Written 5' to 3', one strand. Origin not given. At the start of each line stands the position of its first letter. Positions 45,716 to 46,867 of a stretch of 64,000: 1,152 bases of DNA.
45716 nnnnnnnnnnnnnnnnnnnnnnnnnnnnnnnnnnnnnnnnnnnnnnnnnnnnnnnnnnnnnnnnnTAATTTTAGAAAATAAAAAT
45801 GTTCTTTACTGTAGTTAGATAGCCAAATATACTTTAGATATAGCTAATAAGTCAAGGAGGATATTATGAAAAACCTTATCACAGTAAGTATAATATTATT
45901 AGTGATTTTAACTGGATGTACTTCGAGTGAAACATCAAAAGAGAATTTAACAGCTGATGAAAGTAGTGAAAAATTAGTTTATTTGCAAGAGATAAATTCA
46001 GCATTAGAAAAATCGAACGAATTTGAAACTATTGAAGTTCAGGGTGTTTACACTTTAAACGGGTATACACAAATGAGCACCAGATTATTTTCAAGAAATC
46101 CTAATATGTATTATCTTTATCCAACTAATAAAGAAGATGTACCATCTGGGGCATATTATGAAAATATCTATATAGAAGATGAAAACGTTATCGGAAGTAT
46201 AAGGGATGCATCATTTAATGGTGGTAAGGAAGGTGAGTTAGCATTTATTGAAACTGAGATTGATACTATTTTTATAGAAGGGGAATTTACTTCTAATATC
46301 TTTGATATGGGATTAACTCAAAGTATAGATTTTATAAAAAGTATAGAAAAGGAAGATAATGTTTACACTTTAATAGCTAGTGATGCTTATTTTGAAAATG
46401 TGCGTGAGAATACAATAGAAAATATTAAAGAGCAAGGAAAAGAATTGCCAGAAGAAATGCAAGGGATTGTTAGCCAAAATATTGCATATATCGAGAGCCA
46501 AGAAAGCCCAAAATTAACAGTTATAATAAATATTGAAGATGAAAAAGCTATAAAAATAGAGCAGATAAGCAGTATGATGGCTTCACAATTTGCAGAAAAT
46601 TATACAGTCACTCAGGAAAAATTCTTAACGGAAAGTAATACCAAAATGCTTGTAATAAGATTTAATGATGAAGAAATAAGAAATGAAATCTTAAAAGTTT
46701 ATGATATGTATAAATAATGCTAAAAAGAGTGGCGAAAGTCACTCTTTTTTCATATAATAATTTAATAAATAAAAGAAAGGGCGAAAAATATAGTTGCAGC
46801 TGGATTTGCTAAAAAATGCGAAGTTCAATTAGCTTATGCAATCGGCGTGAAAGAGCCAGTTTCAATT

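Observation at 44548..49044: Two tandem 2.2-kb units after metK: identical flanks, strongly diverged cores, joined at a GCGAAA microhomology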

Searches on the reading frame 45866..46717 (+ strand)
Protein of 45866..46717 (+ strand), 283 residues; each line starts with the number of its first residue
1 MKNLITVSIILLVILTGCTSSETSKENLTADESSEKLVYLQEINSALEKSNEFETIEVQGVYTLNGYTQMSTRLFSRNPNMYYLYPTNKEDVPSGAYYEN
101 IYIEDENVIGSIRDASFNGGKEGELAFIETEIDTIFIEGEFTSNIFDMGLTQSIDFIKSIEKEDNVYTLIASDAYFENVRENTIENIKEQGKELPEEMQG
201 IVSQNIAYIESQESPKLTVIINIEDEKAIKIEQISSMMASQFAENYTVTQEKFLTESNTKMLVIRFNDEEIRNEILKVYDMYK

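Call 7: search_protein_families(library=pfam, proteins=[window:45866-46717:+], max_evalue=1)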
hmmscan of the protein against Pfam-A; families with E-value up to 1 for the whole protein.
window:45866-46717:+ (283 aa): 0 families

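Call 8: search_protein_families(library=ncbifam, proteins=[window:45866-46717:+], max_evalue=1)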
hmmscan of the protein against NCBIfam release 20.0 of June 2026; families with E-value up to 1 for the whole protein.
window:45866-46717:+ (283 aa): 9 families
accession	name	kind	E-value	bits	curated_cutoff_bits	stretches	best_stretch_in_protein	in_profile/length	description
NF053532.1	lipo_SCO4651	subfamily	0.0021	17.8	65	1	7-71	8-73/277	SCO4651 family lipoprotein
NF041428.1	TrsH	subfamily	0.0023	18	150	1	1-36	1-38/149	TrsH/TraH family protein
NF041193.1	lipo_SP0191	subfamily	0.0024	17.9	75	1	1-46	1-46/190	SP0191 family lipoprotein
NF058647.1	lipo_LytA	equivalog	0.013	15.7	110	1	1-53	1-39/107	acidic lipoprotein LytA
NF047735.1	MPL36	exception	0.013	15.1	430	1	1-52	1-50/305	RlpA family plasminogen-binding lipoprotein MPL36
NF005514.0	PRK07122.1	subfamily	0.034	13.3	372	1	159-251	154-246/264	RNA polymerase sigma factor SigF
NF033894.1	Eex_IncN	subfamily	0.04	13.8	33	1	4-36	3-36/65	EexN family lipoprotein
TIGR03260.1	met_CoM_red_D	equivalog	0.09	12.7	100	1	219-275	76-132/150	methyl-coenzyme M reductase operon protein D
NF047408.1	SA0632_fam_LP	equivalog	0.3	10.7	70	1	1-31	1-30/68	SA0632 family lipoprotein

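Call 10: find_encoding_contigs(protein=window:45866-46717:+, flank=10000, max_places=10)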
Protein window:45866-46717:+ (283 aa): no gene with exactly this product is on record in the collection.

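Call 11: find_homologous_proteins(query=window:45866-46717:+, max_evalue=0.001)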
Query window:45866-46717:+ (283 aa): 3 proteins with E <= 0.001 among 624 candidates.
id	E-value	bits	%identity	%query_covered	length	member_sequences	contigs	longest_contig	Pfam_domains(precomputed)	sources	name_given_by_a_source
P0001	9.8e-173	590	100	100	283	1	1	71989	-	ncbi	-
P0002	2.9e-107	376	65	100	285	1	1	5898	-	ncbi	-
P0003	1.6e-51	193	41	100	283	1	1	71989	-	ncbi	-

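Call 12: find_encoding_contigs(protein=P0002, flank=10000)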
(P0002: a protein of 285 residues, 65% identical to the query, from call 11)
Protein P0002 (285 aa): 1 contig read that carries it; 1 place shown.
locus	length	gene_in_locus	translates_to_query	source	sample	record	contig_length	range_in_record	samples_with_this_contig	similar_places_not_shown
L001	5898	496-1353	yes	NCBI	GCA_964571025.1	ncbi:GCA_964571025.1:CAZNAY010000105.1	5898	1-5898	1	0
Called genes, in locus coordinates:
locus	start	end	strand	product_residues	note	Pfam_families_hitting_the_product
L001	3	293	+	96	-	?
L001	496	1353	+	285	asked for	-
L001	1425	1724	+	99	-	-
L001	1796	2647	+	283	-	-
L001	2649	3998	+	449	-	PF05970:PIF1 (weak), PF13086:AAA_11 (weak), PF13245:AAA_19, PF13604:AAA_30, PF01443:Viral_helicase1 (weak), PF01443:Viral_helicase1 (weak), PF18335:SH3_13, PF13538:UvrD_C_2, +4 more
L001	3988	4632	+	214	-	PF00156:Pribosyltran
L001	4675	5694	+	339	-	PF06723:MreB_Mbl, PF00022:Actin (weak), PF00012:HSP70, PF14450:FtsA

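Call 13: find_encoding_contigs(protein=P0001, flank=10000)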
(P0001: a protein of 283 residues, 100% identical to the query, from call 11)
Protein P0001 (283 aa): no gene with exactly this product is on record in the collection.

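Call 24: list_cluster_members(proteins=[P0001, P0003, P0004, P0002])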
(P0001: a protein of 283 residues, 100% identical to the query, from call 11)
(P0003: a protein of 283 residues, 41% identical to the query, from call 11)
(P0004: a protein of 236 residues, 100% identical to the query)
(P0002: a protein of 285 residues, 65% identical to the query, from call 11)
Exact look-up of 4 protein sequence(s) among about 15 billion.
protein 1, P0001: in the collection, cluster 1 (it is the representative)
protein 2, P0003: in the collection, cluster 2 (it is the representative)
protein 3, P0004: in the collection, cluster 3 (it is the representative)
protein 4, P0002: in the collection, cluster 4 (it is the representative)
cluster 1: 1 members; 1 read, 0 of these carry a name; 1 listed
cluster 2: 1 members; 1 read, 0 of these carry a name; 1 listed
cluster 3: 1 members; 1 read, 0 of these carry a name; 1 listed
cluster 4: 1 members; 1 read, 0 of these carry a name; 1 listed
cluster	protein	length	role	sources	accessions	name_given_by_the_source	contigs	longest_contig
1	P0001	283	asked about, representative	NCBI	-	-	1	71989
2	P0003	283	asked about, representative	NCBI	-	-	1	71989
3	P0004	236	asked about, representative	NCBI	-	-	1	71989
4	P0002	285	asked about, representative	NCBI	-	-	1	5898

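Call 27: find_related_loci(query=A2, collection=metagenome_contigs, flank=10000)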
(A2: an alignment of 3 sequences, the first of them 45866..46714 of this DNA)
Query A2 (283 aa) in metagenome_contigs; peptide patterns used: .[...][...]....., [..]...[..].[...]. (x = any residue, [..] = any of these).
353 stretches matched a pattern, but none encodes a relative of the query by tblastn (E <= 1e-3).

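Call 36: predict_structure(alignment_id=A2)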
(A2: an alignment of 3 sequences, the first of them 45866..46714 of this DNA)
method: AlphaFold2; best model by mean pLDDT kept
length: 283 residues; sequences in the alignment: 3
mean_pLDDT: 53.7   pTM: 0.42
mean pLDDT of the five models: 53.7, 43.6, 43.0, 41.1, 38.7
residues with pLDDT >= 90: 0; 70-90: 52; 50-70: 117; < 50: 114
segments of 3 or more residues with pLDDT < 50: 1-36, 88-99, 101-109, 116-119, 130-149, 238-260
pLDDT, mean of each block of 10 residues (from residue 1): 27 29 29 49 60 59 53 60 54 43 45 52 51 38 41 68 78 80 73 74 73 67 56 55 37 38 56 59 50
secondary structure, 60 per line:
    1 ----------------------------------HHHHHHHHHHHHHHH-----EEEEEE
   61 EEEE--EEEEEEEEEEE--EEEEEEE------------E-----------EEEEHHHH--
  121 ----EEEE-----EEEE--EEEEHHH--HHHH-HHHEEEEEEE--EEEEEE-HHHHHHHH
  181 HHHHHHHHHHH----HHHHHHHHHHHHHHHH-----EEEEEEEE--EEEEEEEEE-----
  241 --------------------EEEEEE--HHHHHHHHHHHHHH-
elements in order: H35-49 E55-64 E67-77 E80-86 E111-114 H115-118 E125-128 E134-137 E140-143 H149-152 E157-163 E166-171 H173-191 H196-211 E217-224 E227-235 E261-266 H269-282

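Call 41: search_protein_representatives(alignment_id=A2)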
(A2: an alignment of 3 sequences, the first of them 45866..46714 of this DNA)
Query: 3 sequences, 283 profile positions. Proteins with E-value up to 0.001 (for the whole library): 12; up to 1e-10: 8; up to 1e-30: 3. The best 12 are listed.
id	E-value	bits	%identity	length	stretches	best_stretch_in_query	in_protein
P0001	9.1e-151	517.0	-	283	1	1-283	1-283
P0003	8.1e-141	484.4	-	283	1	1-283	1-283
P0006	4.5e-35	137.4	-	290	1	1-282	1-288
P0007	8.0e-24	100.5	-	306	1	1-280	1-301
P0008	8.2e-20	87.4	-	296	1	1-281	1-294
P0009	1.2e-19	86.8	-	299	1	1-278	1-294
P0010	7.7e-15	71.0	-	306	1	1-254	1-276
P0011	4.4e-13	65.3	-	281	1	32-280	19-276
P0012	9.1e-07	44.6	-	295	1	3-280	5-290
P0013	1.6e-06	43.8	-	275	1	8-280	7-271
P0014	1.4e-05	40.7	-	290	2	148-280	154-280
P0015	6.7e-05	38.4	-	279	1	22-281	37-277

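Call 42: fold_search(model_id=the predicted structure, library=pdb)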
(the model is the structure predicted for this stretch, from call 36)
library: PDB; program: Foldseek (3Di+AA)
matches with E <= 10: 856; with E <= 0.001: 2
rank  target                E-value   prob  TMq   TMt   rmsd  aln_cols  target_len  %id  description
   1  2w7q_A                8.8e-04  0.98  0.25  0.32  13.7       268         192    9  Structure of Pseudomonas aeruginosa LolA (released 2009-12-29)
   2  4egd_A                8.8e-04  0.85  0.20  0.23  12.8       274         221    9  1.85 Angstrom crystal structure of native hypothetical protein SAOUHSC_02783 from Staphylococcus aureus (released 2012-04-11)
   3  4egd_B                1.7e-03  0.89  0.21  0.25  11.8       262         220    8  1.85 Angstrom crystal structure of native hypothetical protein SAOUHSC_02783 from Staphylococcus aureus (released 2012-04-11)
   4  4eg9                  1.7e-03  0.72  0.20  0.21  13.8       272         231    8  1.9 Angstrom resolution crystal structure of Se-methionine hypothetical protein SAOUHSC_02783 from Staphylococcus aureus (released 2012-04-11)
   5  3mha_B                2.1e-03  0.99  0.29  0.38  11.4       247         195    9  Crystal structure of LprG from Mycobacterium tuberculosis bound to PIM (released 2010-09-01)
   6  4z48_A                2.6e-03  0.92  0.27  0.31  15.5       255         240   10  Crystal structure of a DUF1329 family protein (DESPIG_00262) from Desulfovibrio piger ATCC 29098 at 1.75 A resolution (released 2015-04-22)
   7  9azz_B                2.7e-03  0.98  0.27  0.39  12.8       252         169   10  Crystal structure of outer membrane lipoprotein carrier protein (LolA) from Ehrlichia ruminantium (released 2024-03-20)
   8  3mh8_B                3.1e-03  0.98  0.30  0.40  12.8       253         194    9  Crystal structure of LprG from Mycobacterium tuberculosis (released 2010-09-01)
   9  2w7q_B                3.6e-03  0.96  0.25  0.33  12.3       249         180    8  Structure of Pseudomonas aeruginosa LolA (released 2009-12-29)
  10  3mh9_A                3.6e-03  0.77  0.21  0.26  15.8       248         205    7  Crystal structure of LprG mutant V91W from Mycobacterium tuberculosis (released 2010-09-01)
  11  9tpm                  4.7e-03  0.84  0.25  0.28  16.3       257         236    7  Structure of LolB from Porphyromonas gingivalis (released 2026-02-18)
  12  9c89                  5.3e-03  0.97  0.27  0.39  11.2       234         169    9  Crystal structure of outer membrane lipoprotein carrier protein (LolA) from Ehrlichia chaffeensis (released 2024-06-19)
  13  9azz_A                5.6e-03  0.99  0.29  0.40  11.8       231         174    9  Crystal structure of outer membrane lipoprotein carrier protein (LolA) from Ehrlichia ruminantium (released 2024-03-20)
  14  3mh9_C                5.9e-03  0.92  0.26  0.33  12.1       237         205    8  Crystal structure of LprG mutant V91W from Mycobacterium tuberculosis (released 2010-09-01)
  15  3mh8_A                6.9e-03  0.87  0.26  0.33  12.2       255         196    8  Crystal structure of LprG from Mycobacterium tuberculosis (released 2010-09-01)
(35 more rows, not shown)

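Call 44: find_encoding_contigs(protein=P0006, flank=10000, max_places=4)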
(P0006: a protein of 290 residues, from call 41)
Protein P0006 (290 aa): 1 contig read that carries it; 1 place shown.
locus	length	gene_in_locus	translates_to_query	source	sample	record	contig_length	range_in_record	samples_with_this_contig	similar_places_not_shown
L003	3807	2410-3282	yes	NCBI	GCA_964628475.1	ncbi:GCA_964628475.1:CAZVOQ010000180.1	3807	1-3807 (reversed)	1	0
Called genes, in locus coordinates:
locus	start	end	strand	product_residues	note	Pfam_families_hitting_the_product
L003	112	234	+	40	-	-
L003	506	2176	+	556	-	PF02734:Dak2, PF21645:FakA-like_M, PF13684:FakA-like_C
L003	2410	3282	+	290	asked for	-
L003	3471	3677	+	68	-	-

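Call 49: search_protein_families(library=phrogs, proteins=[window:45866-46717:+], max_evalue=0.1)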
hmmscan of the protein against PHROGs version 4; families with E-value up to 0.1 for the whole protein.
window:45866-46717:+ (283 aa): 8 families
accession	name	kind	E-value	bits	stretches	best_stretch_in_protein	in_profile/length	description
phrog_1119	-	moron, auxiliary metabolic gene and host takeover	0.0026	19.1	1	1-53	1-51/78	Cor superinfection exclusion protein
phrog_3135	-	unknown function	0.0057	18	1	1-32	1-34/114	-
phrog_8372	-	unknown function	0.019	15.9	1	1-29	1-29/58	-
phrog_8801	-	unknown function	0.02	16.4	1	1-41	1-40/94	-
phrog_6360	-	unknown function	0.035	15.3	1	1-66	1-68/122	-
phrog_27617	-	unknown function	0.036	15.3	1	156-190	19-53/61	-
phrog_3671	-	unknown function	0.06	14.6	0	7-52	16-60/87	-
phrog_9078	-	unknown function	0.097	13.5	0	4-45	6-37/115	-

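Call 50: search_protein_families(library=padloc, proteins=[window:45866-46717:+], max_evalue=0.1)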
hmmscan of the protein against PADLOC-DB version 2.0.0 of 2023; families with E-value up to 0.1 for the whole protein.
window:45866-46717:+ (283 aa): 0 families

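Call 52: find_encoding_contigs(protein=P0007, flank=6000, max_places=3)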
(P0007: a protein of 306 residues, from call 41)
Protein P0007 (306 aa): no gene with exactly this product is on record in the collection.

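Call 53: find_encoding_contigs(protein=P0008, flank=6000, max_places=3)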
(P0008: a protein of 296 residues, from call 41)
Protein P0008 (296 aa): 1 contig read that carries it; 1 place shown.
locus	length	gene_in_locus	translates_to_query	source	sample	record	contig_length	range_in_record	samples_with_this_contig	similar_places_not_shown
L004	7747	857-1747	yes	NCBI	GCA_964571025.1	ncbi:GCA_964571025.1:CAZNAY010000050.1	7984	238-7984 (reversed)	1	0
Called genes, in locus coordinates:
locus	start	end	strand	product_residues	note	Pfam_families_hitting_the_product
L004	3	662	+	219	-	?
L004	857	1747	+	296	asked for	-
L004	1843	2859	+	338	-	PF01145:Band_7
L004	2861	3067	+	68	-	-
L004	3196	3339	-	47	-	-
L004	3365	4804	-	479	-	PF00512:HisKA, PF02518:HATPase_c, PF14501:HATPase_c_5 (weak)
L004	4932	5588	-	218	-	PF00072:Response_reg, PF00486:Trans_reg_C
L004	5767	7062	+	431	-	PF00089:Trypsin, PF13365:Trypsin_2, PF00595:PDZ (weak), PF13180:PDZ_2, PF17820:PDZ_6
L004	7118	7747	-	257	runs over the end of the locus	PF00376:MerR, PF13411:MerR_1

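Call 54: find_encoding_contigs(protein=P0009, flank=6000, max_places=3)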
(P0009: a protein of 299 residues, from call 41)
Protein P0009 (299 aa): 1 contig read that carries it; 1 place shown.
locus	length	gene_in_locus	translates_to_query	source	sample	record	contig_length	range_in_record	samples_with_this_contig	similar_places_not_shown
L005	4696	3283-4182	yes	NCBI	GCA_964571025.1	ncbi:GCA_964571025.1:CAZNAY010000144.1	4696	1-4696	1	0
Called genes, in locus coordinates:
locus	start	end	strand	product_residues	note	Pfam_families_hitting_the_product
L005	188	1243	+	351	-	PF07454:SpoIIP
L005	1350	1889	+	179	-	-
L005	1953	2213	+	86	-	PF00085:Thioredoxin, PF13192:Thioredoxin_3 (weak)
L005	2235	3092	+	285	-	PF00710:Asparaginase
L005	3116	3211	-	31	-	-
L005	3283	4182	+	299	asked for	-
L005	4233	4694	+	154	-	?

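Call 58: search_solved_structures(query=A6, max_evalue=5)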
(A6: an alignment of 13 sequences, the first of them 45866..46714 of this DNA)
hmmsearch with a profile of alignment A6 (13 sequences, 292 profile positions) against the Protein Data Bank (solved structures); distinct sequences matched with E-value up to 5: 15.
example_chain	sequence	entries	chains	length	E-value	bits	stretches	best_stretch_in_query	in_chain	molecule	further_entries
5joq_A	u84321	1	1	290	0.0048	19.3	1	1-50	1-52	Lmo2184 protein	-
6all_A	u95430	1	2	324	0.023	17.1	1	1-38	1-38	Fe(3+)-citrate-binding protein yfmC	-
9fct_B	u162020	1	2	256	0.11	14.8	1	1-27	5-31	DUF4465 domain-containing protein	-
2yp6_A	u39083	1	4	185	0.26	13.6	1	1-30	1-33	THIOREDOXIN FAMILY PROTEIN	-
1w7f_A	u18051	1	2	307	0.79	12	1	2-41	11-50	BETA-LACTAMASE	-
2iny_A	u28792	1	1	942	0.88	11.9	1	81-141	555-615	Hexon protein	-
9yec_Aa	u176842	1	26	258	0.91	11.8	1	1-30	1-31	Flagellar L-ring protein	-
9pxg_D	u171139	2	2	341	1.1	11.5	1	4-52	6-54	Outer membrane protein assembly factor BamD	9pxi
4k4k_A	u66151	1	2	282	1.1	11.5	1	119-179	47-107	Putative cell adhesion protein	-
6nu2_c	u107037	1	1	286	1.2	11.4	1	91-182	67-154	39S ribosomal protein L44, mitochondrial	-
7qh7_c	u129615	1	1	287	1.2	11.4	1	91-182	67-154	39S ribosomal protein L44, mitochondrial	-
8zyt_R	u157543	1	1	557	1.2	11.4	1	1-51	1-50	Soluble cytochrome b562,Neurotensin receptor type 1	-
8zyu_R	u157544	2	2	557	1.2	11.4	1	1-51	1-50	Soluble cytochrome b562,Neurotensin receptor type 1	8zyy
9m0d_R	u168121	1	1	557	1.2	11.4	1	1-51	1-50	Soluble cytochrome b562,Neurotensin receptor type 1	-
3j7y_c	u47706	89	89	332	1.6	11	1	92-182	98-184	mL44 | 39S ribosomal protein L44, mitochondrial | Large ribosomal subunit protein mL44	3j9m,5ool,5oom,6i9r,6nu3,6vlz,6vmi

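Call 59: search_protein_families(library=pfam, alignment_id=A6, max_evalue=0.1)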
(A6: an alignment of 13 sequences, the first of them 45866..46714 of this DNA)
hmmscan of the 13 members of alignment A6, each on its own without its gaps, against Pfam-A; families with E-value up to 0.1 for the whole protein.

A. member 1, window:45866-46714:+ (283 aa): 0 families

B. families by the number of members that match (of 13 scanned): 7 families
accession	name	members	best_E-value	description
PF24381.1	DUF7537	1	0.0008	Family of unknown function (DUF7537)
PF14203.11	TTRAP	1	0.02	Putative transposon-transfer assisting protein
PF20101.4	DUF6491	1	0.029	Family of unknown function (DUF6491)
PF22809.1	DUF7014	1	0.037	Domain of unknown function (DUF7014)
PF06214.17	SLAM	1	0.043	Signaling lymphocytic activation molecule (SLAM) protein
PF24466.1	DUF7578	1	0.084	Domain of unknown function (DUF7578)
PF22121.2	MtxA_C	1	0.098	Magnetotaxis protein MtxA, C-terminal domain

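Call 71: search_dna_similar(query=window:45866-46714:+, collection=plasmids, mode=protein, max_evalue=0.001, max_rows=8)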
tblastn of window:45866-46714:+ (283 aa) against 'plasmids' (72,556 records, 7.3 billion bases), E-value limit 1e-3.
No match.

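Call 72: search_dna_similar(query=window:45866-46714:+, collection=phages, mode=protein, max_evalue=0.001, max_rows=8)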
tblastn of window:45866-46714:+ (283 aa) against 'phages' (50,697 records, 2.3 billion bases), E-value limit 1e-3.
No match.

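Call 85: find_encoding_contigs(protein=P0010, flank=6000, max_places=3)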
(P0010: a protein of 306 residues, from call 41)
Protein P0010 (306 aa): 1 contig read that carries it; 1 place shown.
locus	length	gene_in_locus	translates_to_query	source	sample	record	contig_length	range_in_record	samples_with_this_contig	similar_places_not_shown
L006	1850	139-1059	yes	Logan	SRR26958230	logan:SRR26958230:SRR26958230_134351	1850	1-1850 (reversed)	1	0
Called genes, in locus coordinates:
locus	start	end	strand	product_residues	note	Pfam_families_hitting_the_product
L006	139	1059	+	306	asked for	-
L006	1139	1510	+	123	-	PF12682:Flavodoxin_4, PF12724:Flavodoxin_5 (faint)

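Call 86: find_encoding_contigs(protein=P0011, flank=6000, max_places=3)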
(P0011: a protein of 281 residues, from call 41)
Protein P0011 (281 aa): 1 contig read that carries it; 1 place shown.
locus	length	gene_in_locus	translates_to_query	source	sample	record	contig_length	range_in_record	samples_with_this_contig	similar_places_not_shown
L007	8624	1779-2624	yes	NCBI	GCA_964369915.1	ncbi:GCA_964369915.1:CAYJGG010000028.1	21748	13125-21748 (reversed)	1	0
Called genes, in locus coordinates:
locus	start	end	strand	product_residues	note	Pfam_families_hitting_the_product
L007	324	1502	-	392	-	PF00155:Aminotran_1_2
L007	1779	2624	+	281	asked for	-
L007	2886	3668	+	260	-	PF00106:adh_short, PF08659:KR, PF13561:adh_short_C2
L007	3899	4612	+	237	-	PF09359:VTC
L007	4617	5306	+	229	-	PF16316:DUF4956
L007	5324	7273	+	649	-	PF00535:Glycos_transf_2, PF04138:GtrA_DPMS_TM, PF09992:NAGPA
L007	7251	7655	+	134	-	-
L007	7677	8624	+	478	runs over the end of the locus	PF14262:Cthe_2159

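Call 87: find_encoding_contigs(protein=P0012, flank=6000, max_places=3)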
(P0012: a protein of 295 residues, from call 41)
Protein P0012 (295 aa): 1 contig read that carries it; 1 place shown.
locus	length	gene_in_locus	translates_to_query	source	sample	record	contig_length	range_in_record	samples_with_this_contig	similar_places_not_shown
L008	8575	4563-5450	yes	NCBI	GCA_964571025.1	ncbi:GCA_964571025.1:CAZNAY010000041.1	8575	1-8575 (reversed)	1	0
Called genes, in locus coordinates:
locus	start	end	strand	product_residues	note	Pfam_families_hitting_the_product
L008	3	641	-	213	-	?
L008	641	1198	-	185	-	PF04309:G3P_antiterm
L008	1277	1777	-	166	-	PF00583:Acetyltransf_1, PF13508:Acetyltransf_7, PF13673:Acetyltransf_10 (weak)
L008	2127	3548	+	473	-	-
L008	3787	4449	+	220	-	-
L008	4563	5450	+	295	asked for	-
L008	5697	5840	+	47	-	-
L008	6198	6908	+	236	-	PF00027:cNMP_binding, PF13545:HTH_Crp_2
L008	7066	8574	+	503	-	?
